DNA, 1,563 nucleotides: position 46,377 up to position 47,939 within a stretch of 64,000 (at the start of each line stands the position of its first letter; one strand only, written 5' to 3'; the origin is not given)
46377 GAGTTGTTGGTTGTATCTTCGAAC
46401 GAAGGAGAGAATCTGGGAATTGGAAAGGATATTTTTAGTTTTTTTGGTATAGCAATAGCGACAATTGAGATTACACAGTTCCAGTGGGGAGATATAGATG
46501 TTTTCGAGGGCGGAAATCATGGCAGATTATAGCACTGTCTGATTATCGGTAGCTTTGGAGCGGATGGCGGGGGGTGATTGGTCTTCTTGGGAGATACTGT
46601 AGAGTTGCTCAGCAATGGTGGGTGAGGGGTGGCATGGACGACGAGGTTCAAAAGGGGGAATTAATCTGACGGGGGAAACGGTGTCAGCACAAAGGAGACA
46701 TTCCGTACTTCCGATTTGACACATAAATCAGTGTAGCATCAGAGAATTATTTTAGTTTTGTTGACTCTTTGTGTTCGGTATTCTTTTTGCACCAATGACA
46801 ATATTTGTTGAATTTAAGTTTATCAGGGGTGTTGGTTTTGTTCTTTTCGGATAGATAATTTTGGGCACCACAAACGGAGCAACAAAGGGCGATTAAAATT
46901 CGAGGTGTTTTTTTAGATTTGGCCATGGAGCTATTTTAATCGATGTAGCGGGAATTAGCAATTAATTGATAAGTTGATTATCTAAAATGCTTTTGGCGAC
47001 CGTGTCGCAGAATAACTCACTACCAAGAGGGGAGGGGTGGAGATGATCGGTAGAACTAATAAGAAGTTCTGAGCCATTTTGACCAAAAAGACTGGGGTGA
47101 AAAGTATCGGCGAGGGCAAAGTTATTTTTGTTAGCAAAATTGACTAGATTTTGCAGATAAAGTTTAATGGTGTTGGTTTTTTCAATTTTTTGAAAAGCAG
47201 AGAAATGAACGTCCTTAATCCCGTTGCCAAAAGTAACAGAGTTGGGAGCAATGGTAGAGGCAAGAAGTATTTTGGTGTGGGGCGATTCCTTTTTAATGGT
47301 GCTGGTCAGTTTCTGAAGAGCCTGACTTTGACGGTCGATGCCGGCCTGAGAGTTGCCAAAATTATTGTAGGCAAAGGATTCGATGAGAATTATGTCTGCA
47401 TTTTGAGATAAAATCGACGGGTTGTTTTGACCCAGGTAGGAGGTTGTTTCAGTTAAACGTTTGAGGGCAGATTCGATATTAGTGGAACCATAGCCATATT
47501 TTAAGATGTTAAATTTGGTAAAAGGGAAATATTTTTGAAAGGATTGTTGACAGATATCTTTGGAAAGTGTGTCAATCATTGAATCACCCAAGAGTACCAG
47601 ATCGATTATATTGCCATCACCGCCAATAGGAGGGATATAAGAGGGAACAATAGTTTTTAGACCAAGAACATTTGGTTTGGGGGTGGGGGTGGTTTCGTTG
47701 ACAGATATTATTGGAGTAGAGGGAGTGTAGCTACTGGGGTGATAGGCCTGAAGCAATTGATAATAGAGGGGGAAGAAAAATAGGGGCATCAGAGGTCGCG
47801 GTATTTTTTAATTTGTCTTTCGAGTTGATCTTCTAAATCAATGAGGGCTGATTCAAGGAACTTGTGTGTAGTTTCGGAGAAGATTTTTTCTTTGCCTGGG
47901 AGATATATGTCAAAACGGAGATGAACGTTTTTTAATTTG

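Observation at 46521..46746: GC-rich, G-run-rich island between rpmG and a radical-SAM gene: unidentified structured RNA or RiPP-like precursor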

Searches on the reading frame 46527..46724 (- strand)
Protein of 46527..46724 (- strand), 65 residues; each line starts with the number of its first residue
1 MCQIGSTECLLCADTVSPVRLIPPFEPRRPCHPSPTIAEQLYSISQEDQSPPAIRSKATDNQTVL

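Call 10: search_protein_families(library=pfam, proteins=[window:46527-46724:-], max_evalue=0.1)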
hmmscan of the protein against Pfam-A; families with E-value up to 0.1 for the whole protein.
window:46527-46724:- (65 aa): 0 families

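Call 11: search_protein_families(library=ncbifam, proteins=[window:46527-46724:-], max_evalue=0.1)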
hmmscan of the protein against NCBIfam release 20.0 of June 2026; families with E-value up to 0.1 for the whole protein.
window:46527-46724:- (65 aa): 0 families

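Call 13: find_encoding_contigs(protein=window:46527-46724:-, flank=4000, max_places=10)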
Protein window:46527-46724:- (65 aa): 4 contigs read that carry it; 4 places shown.
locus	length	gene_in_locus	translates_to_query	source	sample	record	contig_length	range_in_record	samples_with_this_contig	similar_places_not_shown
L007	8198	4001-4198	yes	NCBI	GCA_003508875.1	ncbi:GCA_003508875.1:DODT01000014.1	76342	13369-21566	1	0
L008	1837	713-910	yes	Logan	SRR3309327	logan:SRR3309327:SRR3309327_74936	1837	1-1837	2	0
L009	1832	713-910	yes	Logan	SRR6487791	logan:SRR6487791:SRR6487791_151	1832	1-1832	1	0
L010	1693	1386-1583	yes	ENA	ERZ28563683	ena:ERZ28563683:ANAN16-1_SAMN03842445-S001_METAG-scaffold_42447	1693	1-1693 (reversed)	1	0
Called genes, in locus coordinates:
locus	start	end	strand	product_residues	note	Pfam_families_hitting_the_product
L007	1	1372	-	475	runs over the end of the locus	PF19295:SufBD_N, PF01458:SUFBD_core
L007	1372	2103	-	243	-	PF00005:ABC_tran, PF02463:SMC_N, PF13304:AAA_21 (faint)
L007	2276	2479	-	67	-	-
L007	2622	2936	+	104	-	PF02482:Ribosomal_S30AE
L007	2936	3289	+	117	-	-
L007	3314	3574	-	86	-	-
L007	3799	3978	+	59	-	PF00471:Ribosomal_L33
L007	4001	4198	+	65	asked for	-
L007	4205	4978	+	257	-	PF04055:Radical_SAM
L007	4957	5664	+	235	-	-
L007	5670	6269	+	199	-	PF00990:GGDEF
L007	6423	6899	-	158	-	PF13302:Acetyltransf_3 (weak)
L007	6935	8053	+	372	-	PF00483:NTP_transferase, PF12804:NTP_transf_3 (weak), PF00132:Hexapep (weak), PF25087:GMPPB_C, PF25084:LbH_EIF2B (weak)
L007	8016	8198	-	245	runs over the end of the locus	PF00702:Hydrolase, PF13419:HAD_2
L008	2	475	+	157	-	?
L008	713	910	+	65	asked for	-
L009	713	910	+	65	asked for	-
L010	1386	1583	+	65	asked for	-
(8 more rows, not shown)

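Call 17: find_homologous_proteins(query=window:46527-46724:-, max_evalue=10)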
Query window:46527-46724:- (65 aa): 1 proteins with E <= 10 among 1 candidates.
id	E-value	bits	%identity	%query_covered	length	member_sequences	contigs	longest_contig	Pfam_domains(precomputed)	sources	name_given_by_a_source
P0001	2.9e-36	139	100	100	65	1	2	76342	-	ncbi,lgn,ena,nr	ncbi:TPA: hypothetical protein DD455_01675 [Candidatus Shapirobacteria bacterium]|nr:hypothetical pr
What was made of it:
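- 46527..46724 (-): Small protein gene (65 codons plus TAA): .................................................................. GenBank annotates it as hypothetical protein DD455_01675, Candidatus Shapirobacteria (call 17).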

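Call 20: find_related_loci(query=A2, collection=metagenome_contigs, flank=3000)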
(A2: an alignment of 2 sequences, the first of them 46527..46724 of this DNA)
Query A2 (65 aa) in metagenome_contigs; peptide patterns used: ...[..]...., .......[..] (x = any residue, [..] = any of these).
81 stretches matched a pattern, but none encodes a relative of the query by tblastn (E <= 1e-3).
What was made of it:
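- Tried and rejected: Peptide-pattern scan of metagenome contigs: 81 pattern matches, none confirmed (call 20).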

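Call 31: find_homologous_proteins(query=A5, max_evalue=1)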
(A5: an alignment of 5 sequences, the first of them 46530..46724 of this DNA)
Query A5 (5 sequences) (65 aa, profile of the alignment): 2 proteins with E <= 1 among 13 candidates.
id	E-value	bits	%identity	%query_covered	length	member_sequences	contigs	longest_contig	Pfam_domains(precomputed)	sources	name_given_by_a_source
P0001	1.6e-25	107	100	100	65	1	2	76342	-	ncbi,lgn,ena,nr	ncbi:TPA: hypothetical protein DD455_01675 [Candidatus Shapirobacteria bacterium]|nr:hypothetical pr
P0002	3.0e-20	90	50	85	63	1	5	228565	-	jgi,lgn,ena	jgi:hypothetical protein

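Call 32: search_protein_families(library=pfam, alignment_id=A5, max_evalue=10)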
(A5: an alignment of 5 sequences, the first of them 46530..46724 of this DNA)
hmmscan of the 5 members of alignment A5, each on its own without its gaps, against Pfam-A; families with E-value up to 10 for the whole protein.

A. member 1, window:46530-46724:- (65 aa): 0 families

B. families by the number of members that match (of 5 scanned): 1 family
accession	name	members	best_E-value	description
PF02591.20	Zn_ribbon_9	1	0.049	C4-type zinc ribbon domain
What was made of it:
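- On Cys4 zinc-ribbon-type mini-protein: The best result is Zn_ribbon_9 at E = 0.049 in one member (call 32).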

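Call 33: search_solved_structures(query=A5, max_evalue=10)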
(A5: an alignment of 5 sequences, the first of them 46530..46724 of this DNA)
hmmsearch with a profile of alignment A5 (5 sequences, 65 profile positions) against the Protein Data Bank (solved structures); distinct sequences matched with E-value up to 10: 3.
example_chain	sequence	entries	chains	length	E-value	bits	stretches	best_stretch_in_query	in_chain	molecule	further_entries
2q7z_A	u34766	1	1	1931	0.0091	19.4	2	4-39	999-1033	Complement receptor type 1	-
1gkg_A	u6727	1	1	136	0.13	15.7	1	3-39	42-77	COMPLEMENT RECEPTOR TYPE 1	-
5fo9_C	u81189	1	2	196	0.23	14.9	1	3-39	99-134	COMPLEMENT RECEPTOR TYPE 1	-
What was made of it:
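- On Cys4 zinc-ribbon-type mini-protein: The PDB profile search gives only chance hits (call 33).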

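Call 39: find_encoding_contigs(protein=P0002, flank=3000, max_places=6)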
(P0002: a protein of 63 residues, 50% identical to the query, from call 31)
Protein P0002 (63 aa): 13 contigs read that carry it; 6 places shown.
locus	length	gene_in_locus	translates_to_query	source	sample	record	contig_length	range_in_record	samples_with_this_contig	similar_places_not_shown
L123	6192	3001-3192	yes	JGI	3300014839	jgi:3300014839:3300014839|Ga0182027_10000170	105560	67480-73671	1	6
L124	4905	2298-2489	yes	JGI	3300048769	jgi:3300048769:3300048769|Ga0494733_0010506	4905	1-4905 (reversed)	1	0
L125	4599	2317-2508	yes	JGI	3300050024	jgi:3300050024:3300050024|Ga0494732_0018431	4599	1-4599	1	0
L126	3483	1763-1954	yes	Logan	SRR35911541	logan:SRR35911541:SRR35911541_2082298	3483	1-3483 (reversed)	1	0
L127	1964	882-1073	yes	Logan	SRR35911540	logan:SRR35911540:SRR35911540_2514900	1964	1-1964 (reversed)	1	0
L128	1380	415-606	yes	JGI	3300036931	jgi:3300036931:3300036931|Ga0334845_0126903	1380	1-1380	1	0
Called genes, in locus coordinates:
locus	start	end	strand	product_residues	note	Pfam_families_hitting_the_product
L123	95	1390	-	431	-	PF13672:PP2C_2 (weak)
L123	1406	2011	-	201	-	PF00657:Lipase_GDSL, PF13472:Lipase_GDSL_2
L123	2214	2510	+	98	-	PF02482:Ribosomal_S30AE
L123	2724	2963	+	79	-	-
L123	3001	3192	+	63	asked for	-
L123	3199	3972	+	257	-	PF04055:Radical_SAM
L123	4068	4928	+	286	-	PF00152:tRNA-synt_2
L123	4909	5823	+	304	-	PF00990:GGDEF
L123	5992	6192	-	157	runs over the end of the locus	PF13302:Acetyltransf_3, PF00583:Acetyltransf_1 (weak)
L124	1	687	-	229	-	?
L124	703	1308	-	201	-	PF00657:Lipase_GDSL, PF13472:Lipase_GDSL_2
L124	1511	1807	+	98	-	PF02482:Ribosomal_S30AE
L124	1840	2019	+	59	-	PF00471:Ribosomal_L33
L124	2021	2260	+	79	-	-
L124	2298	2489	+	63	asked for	-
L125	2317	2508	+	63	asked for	-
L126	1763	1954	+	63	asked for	-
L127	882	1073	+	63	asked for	-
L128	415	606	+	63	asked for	-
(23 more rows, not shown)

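Call 47: predict_structure(alignment_id=A8)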
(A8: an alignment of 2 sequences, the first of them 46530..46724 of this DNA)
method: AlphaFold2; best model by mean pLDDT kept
length: 65 residues; sequences in the alignment: 2
mean_pLDDT: 60.4   pTM: 0.25
mean pLDDT of the five models: 60.4, 60.3, 56.8, 54.3, 52.8
residues with pLDDT >= 90: 0; 70-90: 19; 50-70: 31; < 50: 15
segments of 3 or more residues with pLDDT < 50: 1-3, 6-11
pLDDT, mean of each block of 10 residues (from residue 1): 47 54 68 82 64 51 51
secondary structure, 60 per line:
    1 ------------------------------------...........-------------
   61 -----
elements in order: H37-47
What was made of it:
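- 46596..46724 (-): Conserved N-terminal module, residues 1-43. It holds the invariant Cys2 (46719-46721), Cys9 (46698-46700), Cys12 (46689-46691) and Cys31 (46632-46634), PPF (46650-46658) and TIAEQLY (46599-46619). AlphaFold predicts only a helix at residues 37-47, with mean pLDDT 60 (call 47).
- On Cys4 zinc-ribbon-type mini-protein: AlphaFold mean pLDDT is 60 (call 47).
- Closest known: Small Cys4 zinc-ribbon/zinc-knuckle proteins. Different: AlphaFold does not give a confident fold (call 47).
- AlphaFold confidence is low (mean pLDDT 60, call 47), so the metal-binding fold is unproven.
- Tried and rejected: No fold search was run because matches would be meaningless (call 47).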

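Call 54: search_protein_families(library=ncbifam, alignment_id=A5, max_evalue=10)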
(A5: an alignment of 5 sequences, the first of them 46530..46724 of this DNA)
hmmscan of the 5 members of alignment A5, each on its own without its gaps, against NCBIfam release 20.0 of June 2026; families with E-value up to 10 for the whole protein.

A. member 1, window:46530-46724:- (65 aa): 0 families

B. families by the number of members that match (of 5 scanned): 0 families
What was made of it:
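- No known precursor family matches the ORF (calls 11, 32, 54).
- Tried and rejected: Pfam, NCBIfam and PDB profile searches on the five peptides: only chance-level hits (calls 32, 33, 54).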

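Call 58: search_protein_representatives(alignment_id=A8)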
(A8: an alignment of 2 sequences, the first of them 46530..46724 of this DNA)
Query: 2 sequences, 66 profile positions. Proteins with E-value up to 0.001 (for the whole library): 2; up to 1e-10: 2; up to 1e-30: 2. The best 2 are listed.
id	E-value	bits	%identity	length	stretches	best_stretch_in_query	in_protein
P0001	2.1e-36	139.8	-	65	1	1-66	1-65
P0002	3.6e-34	132.6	-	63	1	1-66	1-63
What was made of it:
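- The protein has no homologue beyond its own small family (calls 17, 31, 58) and no Pfam, NCBIfam or PDB match (calls 10, 11, 32, 33, 54).
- Tried and rejected: Profile searches for homologues: only P0001 and P0002 were found among 5.8 billion proteins (word-indexed) and 1.84 billion representatives (exhaustive HMMER) (calls 17, 31, 58).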

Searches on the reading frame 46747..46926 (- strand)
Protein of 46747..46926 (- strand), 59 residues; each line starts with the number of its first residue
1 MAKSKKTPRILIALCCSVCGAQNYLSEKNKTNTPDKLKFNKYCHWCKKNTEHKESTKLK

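Call 10: search_protein_families(library=pfam, proteins=[window:46747-46926:-], max_evalue=0.1)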
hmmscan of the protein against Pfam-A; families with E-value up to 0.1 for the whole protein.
window:46747-46926:- (59 aa): 1 family
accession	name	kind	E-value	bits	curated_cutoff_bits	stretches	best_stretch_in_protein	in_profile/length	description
PF00471.26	Ribosomal_L33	-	9e-17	61.6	25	1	11-55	2-46/47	Ribosomal protein L33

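Call 11: search_protein_families(library=ncbifam, proteins=[window:46747-46926:-], max_evalue=0.1)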
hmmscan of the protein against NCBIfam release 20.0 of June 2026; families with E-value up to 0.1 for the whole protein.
window:46747-46926:- (59 aa): 4 families
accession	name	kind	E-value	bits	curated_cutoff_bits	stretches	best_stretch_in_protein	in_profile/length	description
NF001764.0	PRK00504.1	subfamily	2.5e-17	62.9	40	1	9-55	3-49/50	50S ribosomal protein L33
NF001860.2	PRK00595.1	subfamily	4.9e-17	61.8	50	1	9-55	2-48/49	50S ribosomal protein L33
TIGR01023.1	rpmG_bact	equivalog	1.3e-14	54.2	23.95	1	1-55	1-53/56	50S ribosomal protein L33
NF041603.1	Cys_rich_47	subfamily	0.006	16.7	35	0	12-25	26-39/39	PSPA7_2676 family Cys-rich small protein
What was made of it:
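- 46747..46926 (-): rpmG (ribosomal protein L33), the upstream neighbour. Pfam Ribosomal_L33 at 9e-17 and TIGR01023 (calls 10, 11).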

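Call 12: find_encoding_contigs(protein=window:46747-46926:-, flank=4000, max_places=10)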
Protein window:46747-46926:- (59 aa): 6 contigs read that carry it; 6 places shown.
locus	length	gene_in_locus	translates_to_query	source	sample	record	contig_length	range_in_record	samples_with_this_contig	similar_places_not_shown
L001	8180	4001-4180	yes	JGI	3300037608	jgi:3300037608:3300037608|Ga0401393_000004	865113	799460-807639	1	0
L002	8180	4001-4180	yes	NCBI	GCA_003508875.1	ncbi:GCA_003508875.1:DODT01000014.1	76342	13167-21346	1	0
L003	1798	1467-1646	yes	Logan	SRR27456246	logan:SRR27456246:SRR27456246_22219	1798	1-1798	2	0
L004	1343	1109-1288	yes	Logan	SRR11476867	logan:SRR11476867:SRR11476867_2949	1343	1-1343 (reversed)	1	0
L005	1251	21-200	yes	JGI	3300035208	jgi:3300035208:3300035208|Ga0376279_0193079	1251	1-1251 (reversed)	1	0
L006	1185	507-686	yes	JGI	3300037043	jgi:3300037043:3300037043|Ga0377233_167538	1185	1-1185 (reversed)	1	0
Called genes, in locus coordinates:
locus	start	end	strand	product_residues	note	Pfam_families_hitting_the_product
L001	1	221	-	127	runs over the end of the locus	PF01844:HNH (faint), PF13392:HNH_3 (weak)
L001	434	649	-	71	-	-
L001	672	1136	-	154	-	PF01592:NifU_N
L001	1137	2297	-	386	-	PF00266:Aminotran_5, PF01212:Beta_elim_lyase (weak), PF01041:DegT_DnrJ_EryC1 (weak)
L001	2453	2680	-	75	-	-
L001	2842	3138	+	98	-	PF02482:Ribosomal_S30AE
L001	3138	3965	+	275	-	-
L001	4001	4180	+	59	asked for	PF00471:Ribosomal_L33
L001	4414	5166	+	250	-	PF04055:Radical_SAM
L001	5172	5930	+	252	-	PF00152:tRNA-synt_2, PF01409:tRNA-synt_2d (faint)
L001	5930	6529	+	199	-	PF00990:GGDEF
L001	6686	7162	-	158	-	-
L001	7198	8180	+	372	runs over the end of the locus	PF00483:NTP_transferase, PF12804:NTP_transf_3 (weak), PF00132:Hexapep (faint), PF25087:GMPPB_C, PF25084:LbH_EIF2B (weak)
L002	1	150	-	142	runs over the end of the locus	PF01458:SUFBD_core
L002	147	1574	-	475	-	PF19295:SufBD_N, PF01458:SUFBD_core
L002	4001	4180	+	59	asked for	PF00471:Ribosomal_L33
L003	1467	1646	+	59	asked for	PF00471:Ribosomal_L33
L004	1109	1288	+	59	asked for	PF00471:Ribosomal_L33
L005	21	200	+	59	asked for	PF00471:Ribosomal_L33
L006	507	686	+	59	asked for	PF00471:Ribosomal_L33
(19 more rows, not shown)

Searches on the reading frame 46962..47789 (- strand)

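Call 10: search_protein_families(library=pfam, proteins=[window:46962-47789:-], max_evalue=0.1)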
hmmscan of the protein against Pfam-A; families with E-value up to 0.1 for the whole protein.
window:46962-47789:- (275 aa): 4 families
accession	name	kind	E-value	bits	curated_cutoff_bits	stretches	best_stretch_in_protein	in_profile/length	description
PF13472.12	Lipase_GDSL_2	-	3.7e-07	31.2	32.9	1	67-258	2-177/178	GDSL-like Lipase/Acylhydrolase family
PF00657.28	Lipase_GDSL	-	0.013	16.1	23.6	1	65-260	2-204/208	GDSL-like Lipase/Acylhydrolase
PF18739.6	HEPN_Apea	-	0.014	16.3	24.4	1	135-207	6-77/136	Apea-like HEPN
PF12299.13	DUF3627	-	0.044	14.3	20.9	1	151-203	40-92/93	Protein of unknown function (DUF3627)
